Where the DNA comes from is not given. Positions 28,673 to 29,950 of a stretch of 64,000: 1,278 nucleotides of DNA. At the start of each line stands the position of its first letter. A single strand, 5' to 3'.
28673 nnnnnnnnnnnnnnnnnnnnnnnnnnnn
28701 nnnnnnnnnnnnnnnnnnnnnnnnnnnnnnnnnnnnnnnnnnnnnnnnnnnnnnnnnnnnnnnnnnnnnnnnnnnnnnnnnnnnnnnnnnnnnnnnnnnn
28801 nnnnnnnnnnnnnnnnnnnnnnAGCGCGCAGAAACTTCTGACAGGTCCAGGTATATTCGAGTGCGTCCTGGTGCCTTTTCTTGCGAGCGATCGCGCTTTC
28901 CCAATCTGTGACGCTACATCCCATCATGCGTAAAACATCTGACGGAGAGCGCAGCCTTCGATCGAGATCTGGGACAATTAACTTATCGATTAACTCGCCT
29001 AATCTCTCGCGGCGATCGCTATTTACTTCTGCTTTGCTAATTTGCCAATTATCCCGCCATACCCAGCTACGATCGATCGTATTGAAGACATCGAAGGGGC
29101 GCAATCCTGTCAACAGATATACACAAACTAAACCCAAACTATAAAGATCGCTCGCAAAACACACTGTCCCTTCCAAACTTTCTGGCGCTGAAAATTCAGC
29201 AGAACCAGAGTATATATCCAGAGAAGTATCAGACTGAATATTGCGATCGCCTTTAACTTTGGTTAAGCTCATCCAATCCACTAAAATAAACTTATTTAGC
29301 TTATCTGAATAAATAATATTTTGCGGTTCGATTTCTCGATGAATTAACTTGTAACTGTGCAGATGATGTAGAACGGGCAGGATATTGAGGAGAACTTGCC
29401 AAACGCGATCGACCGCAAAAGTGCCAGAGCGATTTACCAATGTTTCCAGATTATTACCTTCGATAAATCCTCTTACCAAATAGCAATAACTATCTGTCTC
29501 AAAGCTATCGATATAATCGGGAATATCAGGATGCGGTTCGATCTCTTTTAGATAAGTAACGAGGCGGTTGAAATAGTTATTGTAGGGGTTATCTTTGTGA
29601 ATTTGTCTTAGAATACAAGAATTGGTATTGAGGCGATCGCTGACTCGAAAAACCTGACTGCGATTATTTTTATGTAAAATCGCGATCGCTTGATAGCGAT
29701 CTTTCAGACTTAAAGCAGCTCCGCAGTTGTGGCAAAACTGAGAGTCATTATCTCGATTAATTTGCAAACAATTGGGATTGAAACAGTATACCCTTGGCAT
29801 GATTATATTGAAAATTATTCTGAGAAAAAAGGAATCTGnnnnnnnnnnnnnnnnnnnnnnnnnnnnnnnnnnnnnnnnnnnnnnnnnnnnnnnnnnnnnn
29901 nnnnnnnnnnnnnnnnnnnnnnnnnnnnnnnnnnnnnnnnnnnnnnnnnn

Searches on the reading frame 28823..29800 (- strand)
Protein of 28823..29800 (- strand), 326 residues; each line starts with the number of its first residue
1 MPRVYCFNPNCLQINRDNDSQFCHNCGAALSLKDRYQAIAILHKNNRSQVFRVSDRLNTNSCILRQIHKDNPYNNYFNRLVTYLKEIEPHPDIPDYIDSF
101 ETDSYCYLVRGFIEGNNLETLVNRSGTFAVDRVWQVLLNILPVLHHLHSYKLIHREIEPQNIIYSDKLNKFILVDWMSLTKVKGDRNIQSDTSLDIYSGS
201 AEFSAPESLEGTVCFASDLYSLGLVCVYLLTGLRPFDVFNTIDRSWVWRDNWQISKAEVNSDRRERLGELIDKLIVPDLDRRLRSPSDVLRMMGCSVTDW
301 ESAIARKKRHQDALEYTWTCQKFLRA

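Call 17: find_homologous_proteins(query=window:28823-29800:-, max_evalue=1e-10)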
Query seq(326 aa) (326 aa): 30 proteins with E <= 1e-10 among 1062 candidates.
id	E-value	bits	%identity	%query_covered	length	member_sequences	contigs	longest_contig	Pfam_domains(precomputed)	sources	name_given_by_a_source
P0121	6.2e-48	182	31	90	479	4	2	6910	PF07714.24,PF00069.32,PF03109.23,PF05419.18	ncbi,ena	-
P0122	4.1e-47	179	32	89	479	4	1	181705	PF07714.24,PF00069.32,PF03109.23,PF05419.18,PF17667.8,PF01636.30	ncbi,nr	ncbi:MAG: protein kinase [Symploca sp. SIO2E9]|nr:protein kinase [Symploca sp. SIO2E9]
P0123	5.7e-47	178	38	79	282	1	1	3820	PF07714.24,PF00069.32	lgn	-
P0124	2.1e-43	167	33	89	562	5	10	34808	PF07714.24,PF00069.32,PF01636.30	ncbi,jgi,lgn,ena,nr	ncbi:MAG TPA: serine/threonine protein kinase [Planktothrix sp. UBA8407]|jgi:Serine/threonine protei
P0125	5.5e-43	165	33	89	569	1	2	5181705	PF07714.24,PF00069.32,PF01636.30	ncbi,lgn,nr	ncbi:MAG: serine/threonine-protein kinase [Planktothrix sp. GU0601_MAG3]|nr:MAG: serine/threonine-pr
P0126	2.4e-42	163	32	89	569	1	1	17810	PF07714.24,PF00069.32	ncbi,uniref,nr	ncbi:Serine/threonine kinase [Planktothrix sp. PCC 11201]|uniref:serine/threonine-protein kinase n=1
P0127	3.4e-42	163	33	89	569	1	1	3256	PF07714.24,PF00069.32,PF01636.30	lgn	-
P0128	4.5e-42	162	33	88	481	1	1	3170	PF07714.24,PF00069.32,PF05154.22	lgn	-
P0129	6.7e-42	162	32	90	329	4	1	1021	PF07714.24,PF00069.32,PF03109.23,PF01636.30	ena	-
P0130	1.7e-41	160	33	93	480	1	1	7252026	PF07714.24,PF00069.32,PF01636.30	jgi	jgi:TM2 domain-containing membrane protein YozV/predicted Ser/Thr protein kinase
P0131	1.0e-40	158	32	95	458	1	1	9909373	PF07714.24,PF00069.32,PF05419.18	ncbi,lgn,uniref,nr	ncbi:serine/threonine protein kinase [Calothrix sp. NIES-2100]|uniref:serine/threonine-protein kinas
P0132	1.2e-40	158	36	88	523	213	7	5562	PF07714.24,PF00069.32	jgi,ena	-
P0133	3.4e-40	156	31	95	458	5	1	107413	PF07714.24,PF00069.32,PF03109.23,PF05419.18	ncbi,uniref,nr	ncbi:GUN4 domain-containing protein [Tolypothrix sp. FACHB-123]|uniref:serine/threonine-protein kina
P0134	6.2e-40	155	33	88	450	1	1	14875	PF07714.24,PF00069.32,PF05419.18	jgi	jgi:serine/threonine protein kinase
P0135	7.2e-40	155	34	90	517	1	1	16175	PF07714.24,PF00069.32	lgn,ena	-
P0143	1.1e-25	109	36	51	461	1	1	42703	PF25168.2,PF23769.2,PF24105.2,PF24805.2,PF25048.2,PF24017.3,PF23342.2,PF23411.2,PF23215.1,PF23760.2,PF24817.2,PF23798.2,PF23393.3,PF23389.2,PF23609.2,PF00069.32,PF20426.5,PF25460.2,PF00400.39,PF11715.17,PF23414.2,PF25178.1,PF23410.5,PF23775.2,PF25174.2,PF24814.2,PF23381.2,PF25173.2,PF23383.2,PF25171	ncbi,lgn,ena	-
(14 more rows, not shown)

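Call 28: search_solved_structures(query=window:28823-29800:-, show_alignments=2, max_evalue=1e-8)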
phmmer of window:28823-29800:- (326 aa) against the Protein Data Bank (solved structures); distinct sequences matched with E-value up to 1e-8: 191 (the best 60 are shown).
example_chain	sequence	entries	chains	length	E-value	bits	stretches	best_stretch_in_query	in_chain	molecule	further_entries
3ma6_A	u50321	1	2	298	3.2e-17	65.8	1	32-243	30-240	Calmodulin-domain protein kinase 1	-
4ieb_A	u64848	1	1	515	8.5e-17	64.4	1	32-243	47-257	Calmodulin-domain protein kinase 1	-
3i79_A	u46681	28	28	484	1.1e-16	64.1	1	32-243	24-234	Calmodulin-domain protein kinase 1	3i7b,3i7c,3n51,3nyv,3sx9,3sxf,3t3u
4m97_A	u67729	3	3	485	1.1e-16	64.1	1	32-243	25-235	Calmodulin-like domain protein kinase isoenzyme gamma, related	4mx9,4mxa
4yga_A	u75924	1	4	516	1.1e-16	64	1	32-243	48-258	Calmodulin-domain protein kinase 1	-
3ku2_A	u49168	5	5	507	1.2e-16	63.9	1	32-243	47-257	Calmodulin-domain protein kinase 1 | Non-specific serine/threonine protein kinase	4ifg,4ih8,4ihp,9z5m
3hx4_A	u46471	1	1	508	1.2e-16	63.9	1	32-243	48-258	Calmodulin-domain protein kinase 1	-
9z5l_A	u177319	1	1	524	1.3e-16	63.8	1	32-243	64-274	Non-specific serine/threonine protein kinase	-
5dvr_A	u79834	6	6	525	1.3e-16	63.8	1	32-243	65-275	Calmodulin-domain protein kinase 1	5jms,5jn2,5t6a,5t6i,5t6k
4mvf_A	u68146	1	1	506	3.5e-16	62.4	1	31-236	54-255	Calcium-dependent protein kinase 2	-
9ymt_A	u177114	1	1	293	4.5e-16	62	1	75-266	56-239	Serine/Threonine Kinase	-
4eqm_A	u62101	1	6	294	4.6e-16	62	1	75-267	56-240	Protein kinase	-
1koa_A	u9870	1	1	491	1.2e-15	60.7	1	50-278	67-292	TWITCHIN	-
4ysj_A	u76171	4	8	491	1.6e-15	60.3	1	27-243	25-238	Calmodulin-like domain protein kinase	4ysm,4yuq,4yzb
3uto_A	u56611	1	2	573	1.6e-15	60.2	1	50-258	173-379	Twitchin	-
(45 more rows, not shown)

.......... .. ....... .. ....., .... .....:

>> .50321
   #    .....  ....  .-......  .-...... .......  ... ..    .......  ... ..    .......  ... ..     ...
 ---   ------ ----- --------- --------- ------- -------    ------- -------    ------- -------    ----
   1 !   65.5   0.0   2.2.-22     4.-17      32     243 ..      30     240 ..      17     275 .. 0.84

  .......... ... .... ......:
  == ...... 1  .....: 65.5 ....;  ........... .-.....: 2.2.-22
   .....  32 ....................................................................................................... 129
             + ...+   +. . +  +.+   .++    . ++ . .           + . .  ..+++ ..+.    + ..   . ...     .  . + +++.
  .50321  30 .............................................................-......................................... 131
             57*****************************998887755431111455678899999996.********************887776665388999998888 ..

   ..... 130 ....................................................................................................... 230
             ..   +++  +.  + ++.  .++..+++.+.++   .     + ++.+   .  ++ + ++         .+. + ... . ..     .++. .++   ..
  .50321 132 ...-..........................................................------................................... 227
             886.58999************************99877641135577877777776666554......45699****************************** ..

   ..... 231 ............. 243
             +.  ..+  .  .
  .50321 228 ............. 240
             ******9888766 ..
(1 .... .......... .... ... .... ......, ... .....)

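Call 29: find_encoding_contigs(protein=P0123, flank=10000, max_places=3)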
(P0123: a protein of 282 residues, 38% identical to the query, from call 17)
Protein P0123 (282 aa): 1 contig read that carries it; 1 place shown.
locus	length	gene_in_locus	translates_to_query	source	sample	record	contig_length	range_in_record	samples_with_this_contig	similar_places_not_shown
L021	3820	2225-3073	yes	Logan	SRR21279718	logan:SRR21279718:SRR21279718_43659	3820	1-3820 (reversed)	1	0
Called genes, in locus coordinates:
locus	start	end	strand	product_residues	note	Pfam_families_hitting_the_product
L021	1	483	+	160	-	?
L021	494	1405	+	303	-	-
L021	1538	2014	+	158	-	-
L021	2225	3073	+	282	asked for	PF00069:Pkinase, PF07714:PK_Tyr_Ser-Thr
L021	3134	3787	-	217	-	-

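Call 30: find_encoding_contigs(protein=P0143, flank=10000, max_places=3)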
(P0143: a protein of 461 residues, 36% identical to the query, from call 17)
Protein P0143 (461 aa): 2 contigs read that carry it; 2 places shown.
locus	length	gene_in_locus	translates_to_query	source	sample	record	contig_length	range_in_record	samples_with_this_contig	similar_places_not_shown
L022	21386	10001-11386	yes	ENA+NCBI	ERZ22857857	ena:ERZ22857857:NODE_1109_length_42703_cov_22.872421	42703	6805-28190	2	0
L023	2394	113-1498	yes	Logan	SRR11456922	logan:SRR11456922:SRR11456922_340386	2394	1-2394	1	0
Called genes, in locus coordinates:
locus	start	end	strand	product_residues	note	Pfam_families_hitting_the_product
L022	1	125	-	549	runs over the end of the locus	PF03193:RsgA_GTPase (faint), PF00005:ABC_tran, PF01078:Mg_chelatase (faint), PF02463:SMC_N (faint), PF13555:AAA_29 (faint), PF13191:AAA_16 (faint), PF13304:AAA_21 (faint), PF00005:ABC_tran, +2 more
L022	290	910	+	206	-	PF18475:PIN7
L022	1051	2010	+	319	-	PF03193:RsgA_GTPase (faint), PF00350:Dynamin_N (faint), PF01926:MMR_HSR1, PF02421:FeoB_N, PF00009:GTP_EFTU, PF07650:KH_2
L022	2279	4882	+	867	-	-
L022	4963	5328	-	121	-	PF14489:QueF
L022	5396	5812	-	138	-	-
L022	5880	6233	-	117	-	-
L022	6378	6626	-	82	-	-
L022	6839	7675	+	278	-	PF00702:Hydrolase (faint), PF05116:S6PP (faint), PF08282:Hydrolase_3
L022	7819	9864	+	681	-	PF01145:Band_7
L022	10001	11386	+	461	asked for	PF24105:Beta-prop_CAF1B_HIR1, PF24807:WD40_CDC20-Fz, PF24814:WD40_Prp19, PF25047:Beta-prop_TEP1_2nd, PF25172:Beta-prop_WDR3_2nd, PF25173:Beta-prop_WDR3_1st, PF25175:Beta-prop_WDR5, PF25391:WD40_Gbeta, +78 more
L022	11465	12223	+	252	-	PF20196:DUF6559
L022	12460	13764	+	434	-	PF02163:Peptidase_M50 (weak), PF13429:TPR_15 (weak), PF13432:TPR_16 (weak), PF13424:TPR_12, PF13371:TPR_9, PF14559:TPR_19, PF13371:TPR_9, PF13432:TPR_16, +16 more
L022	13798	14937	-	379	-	-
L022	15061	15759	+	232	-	-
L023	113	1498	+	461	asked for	PF24105:Beta-prop_CAF1B_HIR1, PF24807:WD40_CDC20-Fz, PF24814:WD40_Prp19, PF25047:Beta-prop_TEP1_2nd, PF25172:Beta-prop_WDR3_2nd, PF25173:Beta-prop_WDR3_1st, PF25175:Beta-prop_WDR5, PF25391:WD40_Gbeta, +78 more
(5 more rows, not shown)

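Call 31: search_protein_representatives(protein=window:28823-29800:-)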
Query: 326 residues. Proteins with E-value up to 0.001 (for the whole library): 306546; up to 1e-10: 19315; up to 1e-30: 537. The best 150 are listed.
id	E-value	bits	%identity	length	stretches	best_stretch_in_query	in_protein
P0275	1.6e-124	431.7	61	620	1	1-324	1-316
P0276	2.7e-106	371.8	35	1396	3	5-291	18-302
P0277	1.0e-67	245.0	50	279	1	4-264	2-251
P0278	6.1e-60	219.4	29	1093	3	57-293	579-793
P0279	6.5e-58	212.8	41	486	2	4-165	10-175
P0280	8.7e-53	195.9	32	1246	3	58-307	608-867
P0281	9.2e-51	189.3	38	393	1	5-296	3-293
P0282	2.1e-50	188.1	30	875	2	72-276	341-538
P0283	4.1e-50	187.1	39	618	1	5-289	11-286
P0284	5.7e-50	186.7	43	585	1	31-298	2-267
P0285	1.0e-49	185.8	41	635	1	34-324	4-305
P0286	1.1e-49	185.8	43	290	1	22-289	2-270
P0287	1.2e-49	185.6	23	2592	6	34-292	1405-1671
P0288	1.4e-49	185.4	37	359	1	4-289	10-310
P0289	2.2e-49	184.7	36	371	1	5-297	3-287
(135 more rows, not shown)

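Call 34: find_encoding_contigs(protein=P0275, flank=10000, max_places=4)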
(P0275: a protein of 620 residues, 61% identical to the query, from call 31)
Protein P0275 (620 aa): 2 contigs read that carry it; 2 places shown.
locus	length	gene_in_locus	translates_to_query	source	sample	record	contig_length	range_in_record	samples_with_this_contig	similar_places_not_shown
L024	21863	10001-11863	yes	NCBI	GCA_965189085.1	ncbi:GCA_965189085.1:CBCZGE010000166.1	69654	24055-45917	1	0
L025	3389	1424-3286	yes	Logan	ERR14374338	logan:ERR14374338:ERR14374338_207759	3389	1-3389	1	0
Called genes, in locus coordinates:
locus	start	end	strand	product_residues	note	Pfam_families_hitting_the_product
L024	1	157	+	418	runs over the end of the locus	PF00370:FGGY_N, PF02782:FGGY_C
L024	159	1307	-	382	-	PF00072:Response_reg, PF07228:SpoIIE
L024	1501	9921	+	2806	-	PF00501:AMP-binding, PF23024:AMP-dom_DIP2-like, PF00550:PP-binding, PF00109:ketoacyl-synt, PF02801:Ketoacyl-synt_C, PF16197:KAsynt_C_assoc, PF22336:RhiE-like_linker, PF22621:CurL-like_PKS_C, +12 more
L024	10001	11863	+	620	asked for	PF00069:Pkinase, PF07714:PK_Tyr_Ser-Thr, PF24782:WD40_MABP1-WDR62_2nd, PF23409:Beta-prop_EML, PF24807:WD40_CDC20-Fz, PF25047:Beta-prop_TEP1_2nd, PF25173:Beta-prop_WDR3_1st, PF23381:Beta-prop_IFT122_1st, +68 more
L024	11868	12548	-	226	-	PF00196:GerE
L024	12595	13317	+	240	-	PF01965:DJ-1_PfpI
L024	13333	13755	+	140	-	PF19728:DUF6220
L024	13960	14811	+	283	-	PF01507:PAPS_reduct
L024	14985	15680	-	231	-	PF00834:Ribul_P_3_epim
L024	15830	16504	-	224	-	PF13489:Methyltransf_23 (faint), PF08241:Methyltransf_11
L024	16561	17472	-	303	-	PF02567:PhzC-PhzF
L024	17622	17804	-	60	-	-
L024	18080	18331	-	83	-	-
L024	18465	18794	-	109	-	-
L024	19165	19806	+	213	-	-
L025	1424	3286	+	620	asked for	PF00069:Pkinase, PF07714:PK_Tyr_Ser-Thr, PF24782:WD40_MABP1-WDR62_2nd, PF23409:Beta-prop_EML, PF24807:WD40_CDC20-Fz, PF25047:Beta-prop_TEP1_2nd, PF25173:Beta-prop_WDR3_1st, PF23381:Beta-prop_IFT122_1st, +68 more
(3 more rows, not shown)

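Call 50: find_encoding_contigs(protein=P0285, flank=8000, max_places=4)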
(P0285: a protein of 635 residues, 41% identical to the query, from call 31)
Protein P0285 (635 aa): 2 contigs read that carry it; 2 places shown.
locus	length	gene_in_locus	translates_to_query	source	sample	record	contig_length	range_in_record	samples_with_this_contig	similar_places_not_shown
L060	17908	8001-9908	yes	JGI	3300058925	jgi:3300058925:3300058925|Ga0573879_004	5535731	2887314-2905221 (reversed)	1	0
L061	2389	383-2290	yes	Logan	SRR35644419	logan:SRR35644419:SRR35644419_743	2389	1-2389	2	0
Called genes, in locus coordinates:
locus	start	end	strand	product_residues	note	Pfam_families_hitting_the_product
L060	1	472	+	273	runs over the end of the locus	PF14256:YwiC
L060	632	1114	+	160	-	PF13640:2OG-FeII_Oxy_3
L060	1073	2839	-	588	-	PF13203:DUF2201_N, PF09967:DUF2201 (weak)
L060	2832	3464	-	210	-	-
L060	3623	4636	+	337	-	PF13546:DDE_5, PF04693:DDE_Tnp_2, PF01609:DDE_Tnp_1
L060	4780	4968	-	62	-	-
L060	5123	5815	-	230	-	PF00805:Pentapeptide (weak), PF13599:Pentapeptide_4, PF00805:Pentapeptide, PF13599:Pentapeptide_4 (weak), PF00805:Pentapeptide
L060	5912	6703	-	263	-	PF13576:Pentapeptide_3 (faint), PF13599:Pentapeptide_4 (weak), PF00805:Pentapeptide, PF13599:Pentapeptide_4, PF00805:Pentapeptide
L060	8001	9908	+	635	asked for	PF00069:Pkinase, PF07714:PK_Tyr_Ser-Thr, PF25171:Beta-prop_WDR36-Utp21_1st, PF23098:Beta-prop_NOL10_N, PF24814:WD40_Prp19, PF25047:Beta-prop_TEP1_2nd, PF25175:Beta-prop_WDR5, PF23342:WDR90_beta-prop_4th, +59 more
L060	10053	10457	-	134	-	PF14159:CAAD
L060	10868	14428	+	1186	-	PF05860:TPS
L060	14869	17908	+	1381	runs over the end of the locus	PF05860:TPS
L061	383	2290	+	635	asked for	PF00069:Pkinase, PF07714:PK_Tyr_Ser-Thr, PF25171:Beta-prop_WDR36-Utp21_1st, PF23098:Beta-prop_NOL10_N, PF24814:WD40_Prp19, PF25047:Beta-prop_TEP1_2nd, PF25175:Beta-prop_WDR5, PF23342:WDR90_beta-prop_4th, +59 more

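Call 51: find_encoding_contigs(protein=P0284, flank=8000, max_places=4)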
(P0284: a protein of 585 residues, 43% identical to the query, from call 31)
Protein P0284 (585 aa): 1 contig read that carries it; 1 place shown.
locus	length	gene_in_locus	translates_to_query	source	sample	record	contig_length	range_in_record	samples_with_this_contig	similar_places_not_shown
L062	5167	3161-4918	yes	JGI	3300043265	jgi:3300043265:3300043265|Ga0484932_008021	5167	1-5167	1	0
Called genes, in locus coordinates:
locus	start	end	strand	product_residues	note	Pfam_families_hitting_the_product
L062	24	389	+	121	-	PF00589:Phage_integrase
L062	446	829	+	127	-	-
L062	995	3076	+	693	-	PF01145:Band_7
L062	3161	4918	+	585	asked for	PF00069:Pkinase, PF24105:Beta-prop_CAF1B_HIR1, PF24807:WD40_CDC20-Fz, PF25047:Beta-prop_TEP1_2nd, PF25172:Beta-prop_WDR3_2nd, PF25175:Beta-prop_WDR5, PF00400:WD40, PF23381:Beta-prop_IFT122_1st, +77 more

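Call 66: search_dna_similar(query=window:28823-29800:-, collection=plasmids, mode=protein, max_evalue=1e-25, max_rows=30)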
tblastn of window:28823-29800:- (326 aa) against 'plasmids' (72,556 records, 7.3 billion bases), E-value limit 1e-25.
Records with a match: 9; places in all: 9; records where one place covers at least 80% of the query: 5.
Best place of each record, by identity: <60% 9.
By first word of the organism name: Acaryochloris 4; Trichormus 2; Cylindrospermopsis 1; Pseudanabaena 1; Nostoc 1.
By predicted mobility (MOB-suite, as given by PLSDB): non-mobilizable 4; conjugative 4; mobilizable 1.
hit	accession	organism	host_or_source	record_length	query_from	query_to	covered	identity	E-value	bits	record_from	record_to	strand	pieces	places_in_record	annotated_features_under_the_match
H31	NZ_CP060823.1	Cylindrospermopsis curvispora GIHE-G1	Water for algae observation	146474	1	290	89%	32.6%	7e-41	159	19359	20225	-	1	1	GUN4 domain-containing protein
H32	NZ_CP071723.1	Acaryochloris sp. 'Moss Beach'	culture,intertidal zone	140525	6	313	94%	29.7%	5e-34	139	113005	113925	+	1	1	SUMF1/EgtB/PvdO family nonheme iron enzyme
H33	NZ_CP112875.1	Pseudanabaena galeata CCNP1313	-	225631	5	293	89%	31.2%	4e-46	174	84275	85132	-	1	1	WG repeat-containing protein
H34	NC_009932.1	Acaryochloris marina MBIC11017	-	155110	4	311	94%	28.6%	2e-33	137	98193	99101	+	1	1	phosphate ABC transporter substrate-binding protein PstS family ...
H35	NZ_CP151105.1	Nostoc sp. UHCC 0302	isolated culture,lake sediment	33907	5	293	89%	29.9%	7e-38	150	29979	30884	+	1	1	serine/threonine-protein kinase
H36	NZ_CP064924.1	Acaryochloris marina S15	cell culture,surface of Pikea pinnata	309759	53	295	75%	32.3%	1e-29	126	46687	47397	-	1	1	serine/threonine-protein kinase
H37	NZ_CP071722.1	Acaryochloris sp. 'Moss Beach'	culture,intertidal zone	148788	77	293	67%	35.9%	1e-30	129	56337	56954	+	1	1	serine/threonine-protein kinase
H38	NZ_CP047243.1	Trichormus variabilis 0441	cell culture,thermal spring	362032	32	290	79%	29.9%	1e-28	123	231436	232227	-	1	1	serine/threonine-protein kinase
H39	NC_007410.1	Trichormus variabilis ATCC 29413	-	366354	32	290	79%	29.9%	1e-28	123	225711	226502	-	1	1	serine/threonine-protein kinase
